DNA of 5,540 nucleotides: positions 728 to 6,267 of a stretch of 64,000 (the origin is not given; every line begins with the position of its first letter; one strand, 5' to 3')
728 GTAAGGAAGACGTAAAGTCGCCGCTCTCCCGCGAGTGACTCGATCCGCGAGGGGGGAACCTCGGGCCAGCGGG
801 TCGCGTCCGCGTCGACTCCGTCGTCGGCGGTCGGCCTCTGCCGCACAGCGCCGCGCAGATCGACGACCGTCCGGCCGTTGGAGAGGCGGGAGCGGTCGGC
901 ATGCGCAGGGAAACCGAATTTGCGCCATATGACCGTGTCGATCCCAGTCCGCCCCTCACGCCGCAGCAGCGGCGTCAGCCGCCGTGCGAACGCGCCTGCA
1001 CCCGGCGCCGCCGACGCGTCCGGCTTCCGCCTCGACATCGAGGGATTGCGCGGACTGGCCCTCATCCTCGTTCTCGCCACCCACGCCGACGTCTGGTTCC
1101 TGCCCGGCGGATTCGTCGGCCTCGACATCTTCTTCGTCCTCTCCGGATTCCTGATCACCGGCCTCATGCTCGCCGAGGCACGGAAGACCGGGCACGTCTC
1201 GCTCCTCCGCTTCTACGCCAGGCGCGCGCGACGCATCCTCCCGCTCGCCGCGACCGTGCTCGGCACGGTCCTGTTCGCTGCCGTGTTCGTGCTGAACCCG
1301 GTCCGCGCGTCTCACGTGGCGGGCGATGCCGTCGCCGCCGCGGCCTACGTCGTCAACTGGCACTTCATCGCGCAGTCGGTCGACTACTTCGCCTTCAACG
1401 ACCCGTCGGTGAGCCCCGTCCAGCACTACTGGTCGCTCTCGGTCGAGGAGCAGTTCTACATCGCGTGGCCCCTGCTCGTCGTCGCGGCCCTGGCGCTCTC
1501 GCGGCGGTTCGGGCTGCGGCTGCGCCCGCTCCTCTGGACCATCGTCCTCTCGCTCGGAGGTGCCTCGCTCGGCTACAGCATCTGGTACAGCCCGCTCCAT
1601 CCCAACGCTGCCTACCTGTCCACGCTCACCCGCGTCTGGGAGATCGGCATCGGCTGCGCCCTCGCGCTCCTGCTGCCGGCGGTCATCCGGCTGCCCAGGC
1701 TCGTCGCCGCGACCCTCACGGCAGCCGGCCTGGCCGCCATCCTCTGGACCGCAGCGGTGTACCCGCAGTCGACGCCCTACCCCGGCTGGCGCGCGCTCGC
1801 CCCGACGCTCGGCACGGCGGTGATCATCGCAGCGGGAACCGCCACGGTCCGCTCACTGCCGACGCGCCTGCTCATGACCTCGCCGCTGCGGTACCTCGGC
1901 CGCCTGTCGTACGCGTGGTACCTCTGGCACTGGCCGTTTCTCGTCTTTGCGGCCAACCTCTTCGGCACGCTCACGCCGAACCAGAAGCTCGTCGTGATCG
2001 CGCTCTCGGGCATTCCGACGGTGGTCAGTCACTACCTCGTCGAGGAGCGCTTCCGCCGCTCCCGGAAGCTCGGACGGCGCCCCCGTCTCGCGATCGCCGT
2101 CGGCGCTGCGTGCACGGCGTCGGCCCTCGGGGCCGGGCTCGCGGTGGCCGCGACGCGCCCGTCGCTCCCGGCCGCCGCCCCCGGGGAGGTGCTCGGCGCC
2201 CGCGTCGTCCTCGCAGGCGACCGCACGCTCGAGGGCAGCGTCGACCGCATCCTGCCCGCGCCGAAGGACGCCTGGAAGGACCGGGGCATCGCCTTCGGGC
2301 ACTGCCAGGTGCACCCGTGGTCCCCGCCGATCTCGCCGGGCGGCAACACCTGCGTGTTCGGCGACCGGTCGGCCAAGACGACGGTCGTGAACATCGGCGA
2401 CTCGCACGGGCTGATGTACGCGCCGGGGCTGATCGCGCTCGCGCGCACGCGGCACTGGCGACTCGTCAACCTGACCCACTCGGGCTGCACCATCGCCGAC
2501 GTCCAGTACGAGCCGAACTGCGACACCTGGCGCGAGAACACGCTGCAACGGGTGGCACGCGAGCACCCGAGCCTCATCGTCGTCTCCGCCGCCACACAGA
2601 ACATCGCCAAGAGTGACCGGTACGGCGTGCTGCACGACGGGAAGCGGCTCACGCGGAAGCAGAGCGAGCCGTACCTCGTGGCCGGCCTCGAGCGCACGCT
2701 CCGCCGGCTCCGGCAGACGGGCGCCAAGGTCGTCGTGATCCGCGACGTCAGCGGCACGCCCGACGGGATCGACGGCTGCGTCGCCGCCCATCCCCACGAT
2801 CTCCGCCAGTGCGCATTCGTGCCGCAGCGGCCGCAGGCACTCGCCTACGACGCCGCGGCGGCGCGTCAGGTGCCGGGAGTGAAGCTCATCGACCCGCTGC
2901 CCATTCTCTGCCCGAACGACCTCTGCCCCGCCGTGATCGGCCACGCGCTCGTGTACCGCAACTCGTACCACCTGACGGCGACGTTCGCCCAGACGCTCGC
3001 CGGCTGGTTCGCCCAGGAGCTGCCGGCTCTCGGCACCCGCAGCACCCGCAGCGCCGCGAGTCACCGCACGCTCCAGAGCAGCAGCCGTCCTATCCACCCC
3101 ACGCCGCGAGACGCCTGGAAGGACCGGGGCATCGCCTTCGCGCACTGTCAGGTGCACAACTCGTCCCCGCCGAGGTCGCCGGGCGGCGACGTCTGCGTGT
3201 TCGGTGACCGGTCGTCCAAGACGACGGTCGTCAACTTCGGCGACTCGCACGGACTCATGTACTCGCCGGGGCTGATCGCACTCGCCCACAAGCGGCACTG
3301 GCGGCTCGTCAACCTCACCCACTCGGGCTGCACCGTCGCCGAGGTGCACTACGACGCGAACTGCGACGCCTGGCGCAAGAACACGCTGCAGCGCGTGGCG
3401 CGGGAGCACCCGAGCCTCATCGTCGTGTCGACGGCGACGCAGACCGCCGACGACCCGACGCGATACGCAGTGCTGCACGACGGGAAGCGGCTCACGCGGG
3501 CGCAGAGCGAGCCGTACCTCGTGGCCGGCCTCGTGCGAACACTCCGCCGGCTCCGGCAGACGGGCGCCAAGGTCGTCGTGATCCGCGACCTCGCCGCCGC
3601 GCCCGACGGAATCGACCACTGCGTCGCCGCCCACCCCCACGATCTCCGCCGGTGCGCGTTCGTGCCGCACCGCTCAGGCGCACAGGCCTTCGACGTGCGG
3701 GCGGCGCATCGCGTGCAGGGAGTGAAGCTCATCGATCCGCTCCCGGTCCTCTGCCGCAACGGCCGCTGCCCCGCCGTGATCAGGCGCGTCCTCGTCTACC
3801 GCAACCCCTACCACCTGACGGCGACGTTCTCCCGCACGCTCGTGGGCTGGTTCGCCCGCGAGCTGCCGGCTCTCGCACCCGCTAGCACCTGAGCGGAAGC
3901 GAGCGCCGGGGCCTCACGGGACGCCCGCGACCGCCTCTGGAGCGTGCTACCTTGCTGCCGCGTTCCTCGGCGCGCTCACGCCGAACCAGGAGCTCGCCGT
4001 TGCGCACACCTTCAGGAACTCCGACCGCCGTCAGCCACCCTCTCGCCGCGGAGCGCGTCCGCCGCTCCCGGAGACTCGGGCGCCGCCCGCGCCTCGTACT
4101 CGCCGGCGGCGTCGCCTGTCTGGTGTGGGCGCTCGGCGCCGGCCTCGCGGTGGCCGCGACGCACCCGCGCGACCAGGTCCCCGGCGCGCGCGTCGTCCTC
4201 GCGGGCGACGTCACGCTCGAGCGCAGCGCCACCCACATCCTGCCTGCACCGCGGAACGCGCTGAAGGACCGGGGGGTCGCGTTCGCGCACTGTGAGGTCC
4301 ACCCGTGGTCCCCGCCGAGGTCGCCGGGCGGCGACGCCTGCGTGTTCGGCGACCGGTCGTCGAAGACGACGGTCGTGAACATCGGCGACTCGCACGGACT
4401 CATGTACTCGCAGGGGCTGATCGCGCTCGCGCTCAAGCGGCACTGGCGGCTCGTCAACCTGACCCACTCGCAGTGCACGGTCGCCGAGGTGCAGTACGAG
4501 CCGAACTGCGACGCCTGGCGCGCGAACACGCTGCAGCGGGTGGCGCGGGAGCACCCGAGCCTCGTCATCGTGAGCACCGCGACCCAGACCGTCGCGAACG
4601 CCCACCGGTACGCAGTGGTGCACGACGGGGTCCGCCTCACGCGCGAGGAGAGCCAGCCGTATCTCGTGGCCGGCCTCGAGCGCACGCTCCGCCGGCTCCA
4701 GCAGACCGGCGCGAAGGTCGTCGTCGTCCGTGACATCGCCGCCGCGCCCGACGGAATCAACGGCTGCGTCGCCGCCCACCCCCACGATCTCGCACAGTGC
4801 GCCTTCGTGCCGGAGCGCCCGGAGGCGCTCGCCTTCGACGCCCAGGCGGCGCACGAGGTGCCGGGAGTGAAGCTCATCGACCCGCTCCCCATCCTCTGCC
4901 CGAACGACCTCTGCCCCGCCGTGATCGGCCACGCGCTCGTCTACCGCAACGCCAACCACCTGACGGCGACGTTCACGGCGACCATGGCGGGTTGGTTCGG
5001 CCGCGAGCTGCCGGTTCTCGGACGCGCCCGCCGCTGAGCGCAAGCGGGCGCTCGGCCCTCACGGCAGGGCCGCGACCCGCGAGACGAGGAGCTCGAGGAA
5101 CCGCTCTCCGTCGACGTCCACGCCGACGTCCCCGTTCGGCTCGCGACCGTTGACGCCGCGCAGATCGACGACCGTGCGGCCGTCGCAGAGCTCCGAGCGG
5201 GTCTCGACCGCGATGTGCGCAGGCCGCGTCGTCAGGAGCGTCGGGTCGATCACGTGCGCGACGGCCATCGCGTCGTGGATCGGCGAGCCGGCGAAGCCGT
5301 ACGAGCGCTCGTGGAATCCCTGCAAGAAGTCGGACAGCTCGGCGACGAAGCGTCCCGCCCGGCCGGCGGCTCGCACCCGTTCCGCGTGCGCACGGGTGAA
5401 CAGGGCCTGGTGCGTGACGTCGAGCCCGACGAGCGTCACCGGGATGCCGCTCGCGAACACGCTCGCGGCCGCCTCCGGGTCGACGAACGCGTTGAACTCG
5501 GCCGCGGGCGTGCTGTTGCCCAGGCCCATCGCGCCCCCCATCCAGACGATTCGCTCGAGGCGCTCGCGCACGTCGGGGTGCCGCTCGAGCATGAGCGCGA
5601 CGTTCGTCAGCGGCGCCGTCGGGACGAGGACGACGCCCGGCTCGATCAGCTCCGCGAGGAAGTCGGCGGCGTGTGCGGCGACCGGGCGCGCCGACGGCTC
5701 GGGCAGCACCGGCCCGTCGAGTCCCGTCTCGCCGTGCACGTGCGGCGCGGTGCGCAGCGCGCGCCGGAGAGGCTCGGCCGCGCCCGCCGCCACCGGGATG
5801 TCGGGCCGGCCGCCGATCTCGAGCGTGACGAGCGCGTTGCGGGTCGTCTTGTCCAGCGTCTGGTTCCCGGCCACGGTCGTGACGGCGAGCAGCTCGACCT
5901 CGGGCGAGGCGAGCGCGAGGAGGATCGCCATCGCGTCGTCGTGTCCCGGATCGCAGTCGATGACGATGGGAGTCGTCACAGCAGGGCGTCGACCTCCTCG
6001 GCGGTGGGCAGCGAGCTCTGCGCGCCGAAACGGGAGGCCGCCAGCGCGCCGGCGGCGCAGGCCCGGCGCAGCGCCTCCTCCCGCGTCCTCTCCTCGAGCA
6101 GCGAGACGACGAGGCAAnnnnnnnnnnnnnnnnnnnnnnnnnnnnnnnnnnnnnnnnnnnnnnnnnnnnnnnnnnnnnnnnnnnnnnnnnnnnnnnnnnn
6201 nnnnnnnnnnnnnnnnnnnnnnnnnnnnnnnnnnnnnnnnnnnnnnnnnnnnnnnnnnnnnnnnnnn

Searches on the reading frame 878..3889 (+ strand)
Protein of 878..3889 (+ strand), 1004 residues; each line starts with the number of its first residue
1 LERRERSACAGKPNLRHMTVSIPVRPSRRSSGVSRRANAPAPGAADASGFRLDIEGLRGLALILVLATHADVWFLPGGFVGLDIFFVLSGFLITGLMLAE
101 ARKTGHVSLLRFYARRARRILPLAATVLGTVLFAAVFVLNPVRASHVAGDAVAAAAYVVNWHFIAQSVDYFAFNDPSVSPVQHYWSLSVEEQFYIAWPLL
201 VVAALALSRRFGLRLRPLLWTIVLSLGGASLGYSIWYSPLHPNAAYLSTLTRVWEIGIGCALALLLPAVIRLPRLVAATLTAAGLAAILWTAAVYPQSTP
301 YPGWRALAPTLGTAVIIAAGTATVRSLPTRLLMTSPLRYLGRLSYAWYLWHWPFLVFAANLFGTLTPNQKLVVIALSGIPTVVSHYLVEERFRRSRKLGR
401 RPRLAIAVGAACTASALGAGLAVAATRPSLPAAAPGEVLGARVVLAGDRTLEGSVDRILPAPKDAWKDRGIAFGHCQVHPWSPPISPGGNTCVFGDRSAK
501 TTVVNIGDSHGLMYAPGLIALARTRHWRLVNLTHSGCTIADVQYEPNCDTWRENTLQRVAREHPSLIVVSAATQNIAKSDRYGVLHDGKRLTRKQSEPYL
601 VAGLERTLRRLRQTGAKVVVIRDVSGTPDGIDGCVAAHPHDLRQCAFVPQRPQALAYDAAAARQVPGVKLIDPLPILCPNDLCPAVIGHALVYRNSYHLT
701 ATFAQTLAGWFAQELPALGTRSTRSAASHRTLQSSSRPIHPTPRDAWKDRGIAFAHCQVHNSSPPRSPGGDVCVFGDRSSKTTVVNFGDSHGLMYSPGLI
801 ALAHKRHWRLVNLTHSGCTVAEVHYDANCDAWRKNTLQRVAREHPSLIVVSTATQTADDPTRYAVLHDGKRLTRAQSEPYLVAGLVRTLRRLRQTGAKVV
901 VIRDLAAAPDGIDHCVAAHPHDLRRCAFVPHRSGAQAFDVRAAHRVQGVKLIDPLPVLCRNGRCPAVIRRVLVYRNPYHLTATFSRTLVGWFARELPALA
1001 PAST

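Call 58: search_protein_families(library=pfam, proteins=[window:878-3889:+], max_evalue=0.00001)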
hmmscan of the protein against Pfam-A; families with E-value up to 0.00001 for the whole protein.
window:878-3889:+ (1004 aa): 2 families
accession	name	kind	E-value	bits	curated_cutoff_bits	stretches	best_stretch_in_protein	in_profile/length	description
PF19040.6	SGNH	-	5.3e-66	223.3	27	2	488-712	10-247/248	SGNH domain (fused to AT3 domains)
PF01757.29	Acyl_transf_3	-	1e-26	94.2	31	1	53-381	3-317/326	Acyltransferase domain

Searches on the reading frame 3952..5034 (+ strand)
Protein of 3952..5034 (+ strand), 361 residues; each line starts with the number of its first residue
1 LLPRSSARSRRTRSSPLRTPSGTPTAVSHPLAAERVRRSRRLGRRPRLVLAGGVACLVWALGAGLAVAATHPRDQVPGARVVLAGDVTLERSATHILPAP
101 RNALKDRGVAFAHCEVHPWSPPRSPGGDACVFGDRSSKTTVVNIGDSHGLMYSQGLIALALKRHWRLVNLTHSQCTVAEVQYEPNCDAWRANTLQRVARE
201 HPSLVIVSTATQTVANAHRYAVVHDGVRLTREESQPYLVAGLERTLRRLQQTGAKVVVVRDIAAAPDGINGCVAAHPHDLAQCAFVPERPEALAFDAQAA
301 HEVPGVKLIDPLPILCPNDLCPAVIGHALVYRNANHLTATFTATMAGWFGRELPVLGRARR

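Call 58: search_protein_families(library=pfam, proteins=[window:3952-5034:+], max_evalue=0.00001)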
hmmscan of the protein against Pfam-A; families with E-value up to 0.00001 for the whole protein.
window:3952-5034:+ (361 aa): 1 family
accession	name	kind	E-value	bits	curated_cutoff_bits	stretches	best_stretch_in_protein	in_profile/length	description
PF19040.6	SGNH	-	1.3e-31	110.6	27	1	126-345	10-242/248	SGNH domain (fused to AT3 domains)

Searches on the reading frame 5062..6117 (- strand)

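Call 32: search_protein_families(library=pfam, proteins=[window:5062-6117:-], max_evalue=0.00001)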
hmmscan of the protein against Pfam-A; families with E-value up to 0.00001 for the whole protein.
window:5062-6117:- (352 aa): 1 family
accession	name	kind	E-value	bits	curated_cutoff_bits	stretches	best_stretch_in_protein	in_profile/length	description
PF01156.24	IU_nuc_hydro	-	6.3e-102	341.7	34.2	1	51-342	1-297/297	Inosine-uridine preferring nucleoside hydrolase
